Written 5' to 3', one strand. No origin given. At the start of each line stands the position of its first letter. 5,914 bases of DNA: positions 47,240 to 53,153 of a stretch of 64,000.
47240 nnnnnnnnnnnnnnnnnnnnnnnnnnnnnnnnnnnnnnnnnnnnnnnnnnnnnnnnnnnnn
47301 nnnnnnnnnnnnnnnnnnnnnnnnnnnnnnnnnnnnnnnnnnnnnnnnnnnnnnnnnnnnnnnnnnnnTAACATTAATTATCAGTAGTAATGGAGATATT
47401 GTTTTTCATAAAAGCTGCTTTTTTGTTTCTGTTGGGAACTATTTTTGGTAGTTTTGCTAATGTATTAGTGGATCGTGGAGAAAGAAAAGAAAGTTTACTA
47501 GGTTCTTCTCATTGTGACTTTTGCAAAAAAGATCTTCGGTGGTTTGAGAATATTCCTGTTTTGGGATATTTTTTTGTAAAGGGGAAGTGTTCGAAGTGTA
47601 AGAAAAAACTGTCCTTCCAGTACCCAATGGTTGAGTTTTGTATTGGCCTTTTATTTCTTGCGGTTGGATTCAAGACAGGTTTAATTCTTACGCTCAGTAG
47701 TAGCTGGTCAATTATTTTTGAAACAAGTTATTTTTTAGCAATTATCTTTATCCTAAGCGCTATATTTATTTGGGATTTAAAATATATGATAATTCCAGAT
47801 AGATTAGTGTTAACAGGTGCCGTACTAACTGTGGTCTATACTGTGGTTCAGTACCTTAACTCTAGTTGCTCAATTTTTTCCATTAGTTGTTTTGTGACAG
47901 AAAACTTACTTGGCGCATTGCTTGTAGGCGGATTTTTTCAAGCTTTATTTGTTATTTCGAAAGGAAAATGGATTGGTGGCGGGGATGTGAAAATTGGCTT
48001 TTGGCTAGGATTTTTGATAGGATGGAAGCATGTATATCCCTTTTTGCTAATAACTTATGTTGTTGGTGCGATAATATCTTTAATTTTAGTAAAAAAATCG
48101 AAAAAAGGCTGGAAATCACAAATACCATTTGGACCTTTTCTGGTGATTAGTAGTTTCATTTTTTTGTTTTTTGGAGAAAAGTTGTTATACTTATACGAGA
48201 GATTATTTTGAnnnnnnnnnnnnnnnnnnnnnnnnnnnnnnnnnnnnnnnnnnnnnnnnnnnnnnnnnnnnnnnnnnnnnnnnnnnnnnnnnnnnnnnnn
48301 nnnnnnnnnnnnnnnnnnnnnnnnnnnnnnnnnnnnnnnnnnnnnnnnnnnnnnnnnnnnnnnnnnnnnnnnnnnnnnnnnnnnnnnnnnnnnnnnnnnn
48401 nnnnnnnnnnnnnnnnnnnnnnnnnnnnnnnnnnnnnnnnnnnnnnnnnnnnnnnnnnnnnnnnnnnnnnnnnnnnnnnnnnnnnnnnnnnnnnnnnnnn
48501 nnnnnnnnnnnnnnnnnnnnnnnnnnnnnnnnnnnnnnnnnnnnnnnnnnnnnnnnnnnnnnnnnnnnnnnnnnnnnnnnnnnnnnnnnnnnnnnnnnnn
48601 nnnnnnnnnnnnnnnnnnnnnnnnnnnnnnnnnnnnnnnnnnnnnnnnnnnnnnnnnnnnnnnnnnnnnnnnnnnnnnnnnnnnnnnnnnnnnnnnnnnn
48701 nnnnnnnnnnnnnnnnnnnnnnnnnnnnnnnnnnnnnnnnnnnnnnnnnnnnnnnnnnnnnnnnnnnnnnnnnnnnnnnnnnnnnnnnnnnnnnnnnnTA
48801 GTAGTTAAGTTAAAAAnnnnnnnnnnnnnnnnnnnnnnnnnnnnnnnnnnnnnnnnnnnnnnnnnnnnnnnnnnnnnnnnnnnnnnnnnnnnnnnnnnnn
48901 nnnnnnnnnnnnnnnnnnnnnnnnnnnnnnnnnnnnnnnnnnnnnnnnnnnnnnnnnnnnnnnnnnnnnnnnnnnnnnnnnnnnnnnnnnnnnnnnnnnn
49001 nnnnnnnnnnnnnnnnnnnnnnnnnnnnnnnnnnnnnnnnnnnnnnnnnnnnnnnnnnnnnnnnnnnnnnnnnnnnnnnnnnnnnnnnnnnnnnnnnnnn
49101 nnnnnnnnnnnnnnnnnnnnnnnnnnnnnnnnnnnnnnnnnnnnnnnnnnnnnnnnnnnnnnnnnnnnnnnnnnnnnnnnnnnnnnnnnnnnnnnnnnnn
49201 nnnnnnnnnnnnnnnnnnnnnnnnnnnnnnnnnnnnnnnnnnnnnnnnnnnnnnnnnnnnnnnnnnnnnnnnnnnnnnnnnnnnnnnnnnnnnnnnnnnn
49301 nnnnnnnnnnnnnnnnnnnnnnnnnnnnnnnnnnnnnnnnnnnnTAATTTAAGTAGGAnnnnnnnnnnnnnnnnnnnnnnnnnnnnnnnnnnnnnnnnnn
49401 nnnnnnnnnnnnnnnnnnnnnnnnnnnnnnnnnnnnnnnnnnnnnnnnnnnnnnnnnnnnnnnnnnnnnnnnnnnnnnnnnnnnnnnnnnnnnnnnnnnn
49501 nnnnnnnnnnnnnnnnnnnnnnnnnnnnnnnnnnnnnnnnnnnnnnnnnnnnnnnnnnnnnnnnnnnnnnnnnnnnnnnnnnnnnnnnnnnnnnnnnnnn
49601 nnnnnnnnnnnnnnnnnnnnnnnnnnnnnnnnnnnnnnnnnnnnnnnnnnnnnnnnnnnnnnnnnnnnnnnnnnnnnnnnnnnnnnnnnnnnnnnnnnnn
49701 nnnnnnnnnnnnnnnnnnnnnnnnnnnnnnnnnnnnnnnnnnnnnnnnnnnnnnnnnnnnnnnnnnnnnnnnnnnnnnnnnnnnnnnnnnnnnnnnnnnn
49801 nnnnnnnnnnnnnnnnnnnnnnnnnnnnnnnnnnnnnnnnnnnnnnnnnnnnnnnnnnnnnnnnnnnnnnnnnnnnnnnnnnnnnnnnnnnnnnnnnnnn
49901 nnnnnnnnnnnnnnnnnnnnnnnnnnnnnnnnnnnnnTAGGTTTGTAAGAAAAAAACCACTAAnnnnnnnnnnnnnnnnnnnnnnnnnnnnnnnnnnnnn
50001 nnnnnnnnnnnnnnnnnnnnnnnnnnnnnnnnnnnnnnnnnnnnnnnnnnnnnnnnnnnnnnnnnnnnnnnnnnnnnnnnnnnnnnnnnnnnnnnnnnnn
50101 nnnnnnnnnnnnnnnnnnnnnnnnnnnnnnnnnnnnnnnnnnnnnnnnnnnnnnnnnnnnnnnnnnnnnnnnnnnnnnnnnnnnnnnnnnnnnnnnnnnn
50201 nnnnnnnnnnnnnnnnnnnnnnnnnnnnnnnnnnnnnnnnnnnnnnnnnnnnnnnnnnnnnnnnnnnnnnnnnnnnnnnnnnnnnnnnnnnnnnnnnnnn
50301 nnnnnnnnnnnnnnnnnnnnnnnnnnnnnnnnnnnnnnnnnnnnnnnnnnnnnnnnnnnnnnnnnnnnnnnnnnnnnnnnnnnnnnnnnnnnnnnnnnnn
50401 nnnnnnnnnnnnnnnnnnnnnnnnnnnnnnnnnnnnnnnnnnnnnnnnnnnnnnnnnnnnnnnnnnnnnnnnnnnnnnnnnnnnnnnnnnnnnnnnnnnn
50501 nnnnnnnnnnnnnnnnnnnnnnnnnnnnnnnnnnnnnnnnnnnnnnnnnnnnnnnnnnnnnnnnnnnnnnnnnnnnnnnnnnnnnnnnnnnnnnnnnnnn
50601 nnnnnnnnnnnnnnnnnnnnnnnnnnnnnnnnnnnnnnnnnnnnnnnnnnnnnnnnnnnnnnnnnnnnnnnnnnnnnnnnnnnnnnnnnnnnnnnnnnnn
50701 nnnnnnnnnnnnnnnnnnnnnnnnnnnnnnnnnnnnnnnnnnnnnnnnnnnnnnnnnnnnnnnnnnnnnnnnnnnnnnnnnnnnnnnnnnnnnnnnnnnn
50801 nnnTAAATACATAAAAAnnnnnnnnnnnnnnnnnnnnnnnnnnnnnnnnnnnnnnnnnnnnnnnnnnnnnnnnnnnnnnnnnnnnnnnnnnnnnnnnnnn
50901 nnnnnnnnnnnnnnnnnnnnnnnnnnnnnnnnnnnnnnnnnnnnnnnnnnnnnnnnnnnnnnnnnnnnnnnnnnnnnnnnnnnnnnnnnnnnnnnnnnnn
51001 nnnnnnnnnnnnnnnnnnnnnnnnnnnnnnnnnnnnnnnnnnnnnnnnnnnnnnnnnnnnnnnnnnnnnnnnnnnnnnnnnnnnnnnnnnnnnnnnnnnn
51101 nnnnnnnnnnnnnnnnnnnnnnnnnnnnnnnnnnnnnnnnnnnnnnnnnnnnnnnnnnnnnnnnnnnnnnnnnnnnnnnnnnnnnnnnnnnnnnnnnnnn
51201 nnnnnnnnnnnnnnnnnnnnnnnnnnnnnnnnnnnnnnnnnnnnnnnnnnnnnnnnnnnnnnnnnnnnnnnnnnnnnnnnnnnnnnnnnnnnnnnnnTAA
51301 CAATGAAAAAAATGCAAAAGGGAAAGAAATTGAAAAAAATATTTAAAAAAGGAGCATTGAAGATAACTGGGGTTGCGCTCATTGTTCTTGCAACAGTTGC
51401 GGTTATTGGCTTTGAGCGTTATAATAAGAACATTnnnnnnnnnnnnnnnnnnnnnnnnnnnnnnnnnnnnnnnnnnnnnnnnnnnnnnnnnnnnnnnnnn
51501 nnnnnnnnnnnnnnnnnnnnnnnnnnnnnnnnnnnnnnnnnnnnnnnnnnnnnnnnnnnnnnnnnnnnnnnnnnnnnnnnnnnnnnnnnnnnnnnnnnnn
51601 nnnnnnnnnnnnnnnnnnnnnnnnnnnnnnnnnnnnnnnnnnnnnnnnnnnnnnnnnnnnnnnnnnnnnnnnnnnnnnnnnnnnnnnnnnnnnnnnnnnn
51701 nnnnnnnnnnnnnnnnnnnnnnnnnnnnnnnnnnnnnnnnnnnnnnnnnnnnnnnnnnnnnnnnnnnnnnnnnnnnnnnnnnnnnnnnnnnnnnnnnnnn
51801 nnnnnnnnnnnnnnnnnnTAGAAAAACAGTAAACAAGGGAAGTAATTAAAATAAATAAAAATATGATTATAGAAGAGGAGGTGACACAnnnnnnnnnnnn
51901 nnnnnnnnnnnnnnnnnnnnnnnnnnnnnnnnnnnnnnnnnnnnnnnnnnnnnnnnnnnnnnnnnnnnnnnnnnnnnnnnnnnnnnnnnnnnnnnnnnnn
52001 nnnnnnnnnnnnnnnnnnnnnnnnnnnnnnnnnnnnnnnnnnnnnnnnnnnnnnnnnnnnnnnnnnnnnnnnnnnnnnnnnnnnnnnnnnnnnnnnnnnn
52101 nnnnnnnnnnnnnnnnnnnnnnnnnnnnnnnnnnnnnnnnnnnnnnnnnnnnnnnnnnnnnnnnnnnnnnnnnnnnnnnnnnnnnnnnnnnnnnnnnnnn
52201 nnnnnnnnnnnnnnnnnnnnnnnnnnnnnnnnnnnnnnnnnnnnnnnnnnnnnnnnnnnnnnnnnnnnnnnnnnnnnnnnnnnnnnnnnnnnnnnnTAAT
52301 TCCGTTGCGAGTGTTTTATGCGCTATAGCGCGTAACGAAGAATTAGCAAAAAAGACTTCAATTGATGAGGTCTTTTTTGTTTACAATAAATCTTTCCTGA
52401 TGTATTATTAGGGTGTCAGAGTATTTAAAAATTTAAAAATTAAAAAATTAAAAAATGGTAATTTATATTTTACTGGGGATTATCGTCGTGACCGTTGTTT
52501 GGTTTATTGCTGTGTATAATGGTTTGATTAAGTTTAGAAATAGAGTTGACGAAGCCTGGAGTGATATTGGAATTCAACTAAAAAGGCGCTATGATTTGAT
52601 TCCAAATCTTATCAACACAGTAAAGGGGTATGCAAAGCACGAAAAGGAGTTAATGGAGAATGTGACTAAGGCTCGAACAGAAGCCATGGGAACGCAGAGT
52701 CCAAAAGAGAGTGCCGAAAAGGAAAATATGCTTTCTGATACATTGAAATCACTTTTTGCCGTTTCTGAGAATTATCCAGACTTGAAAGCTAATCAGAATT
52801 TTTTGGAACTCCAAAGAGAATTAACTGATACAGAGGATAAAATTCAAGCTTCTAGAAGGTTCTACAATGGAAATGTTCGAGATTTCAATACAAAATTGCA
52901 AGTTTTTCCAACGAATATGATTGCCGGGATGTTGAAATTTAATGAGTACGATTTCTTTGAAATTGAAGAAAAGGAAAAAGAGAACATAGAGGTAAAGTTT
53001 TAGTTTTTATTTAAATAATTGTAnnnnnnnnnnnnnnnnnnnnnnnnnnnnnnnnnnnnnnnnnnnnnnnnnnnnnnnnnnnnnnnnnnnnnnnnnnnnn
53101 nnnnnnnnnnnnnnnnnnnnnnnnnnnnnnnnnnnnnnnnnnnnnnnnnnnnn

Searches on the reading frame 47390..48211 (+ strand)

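Call 23: search_protein_families(library=pfam, proteins=[window:47390-48211:+], max_evalue=0.1)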
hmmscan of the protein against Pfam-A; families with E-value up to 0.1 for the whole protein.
window:47390-48211:+ (273 aa): 3 families
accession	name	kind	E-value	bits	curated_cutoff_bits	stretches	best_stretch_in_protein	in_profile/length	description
PF06750.18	A24_N_bact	-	2.2e-27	95.3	23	1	14-94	1-82/84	Bacterial Peptidase A24 N-terminal domain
PF01478.23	Peptidase_A24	-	1.5e-13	51.6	26.5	1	117-231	2-104/104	Type IV leader peptidase family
PF06168.16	DUF981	-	0.002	18.6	29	1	65-153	28-117/186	Protein of unknown function (DUF981)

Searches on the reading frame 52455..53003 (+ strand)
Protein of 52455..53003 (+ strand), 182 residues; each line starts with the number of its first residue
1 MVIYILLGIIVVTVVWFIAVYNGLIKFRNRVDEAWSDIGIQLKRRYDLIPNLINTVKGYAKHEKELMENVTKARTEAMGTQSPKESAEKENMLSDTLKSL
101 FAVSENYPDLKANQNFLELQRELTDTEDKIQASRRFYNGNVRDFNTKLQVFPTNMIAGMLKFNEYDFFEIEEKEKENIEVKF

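Call 23: search_protein_families(library=pfam, proteins=[window:52455-53003:+], max_evalue=0.1)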
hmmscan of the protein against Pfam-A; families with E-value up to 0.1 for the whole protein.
window:52455-53003:+ (182 aa): 4 families
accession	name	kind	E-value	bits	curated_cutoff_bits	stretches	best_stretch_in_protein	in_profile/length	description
PF04011.17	LemA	-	4.2e-62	208.8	26.2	1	34-182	1-149/149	LemA family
PF10165.14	Ric8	-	0.0071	15.9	25.7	1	61-118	118-173/447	Guanine nucleotide exchange factor synembryn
PF23219.2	LAMB1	-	0.019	15.2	26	1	51-111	68-128/155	LAMB1-4 helical domain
PF03961.19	FapA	-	0.029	14.4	31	1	50-147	152-252/272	Flagellar Assembly Protein A beta solenoid domain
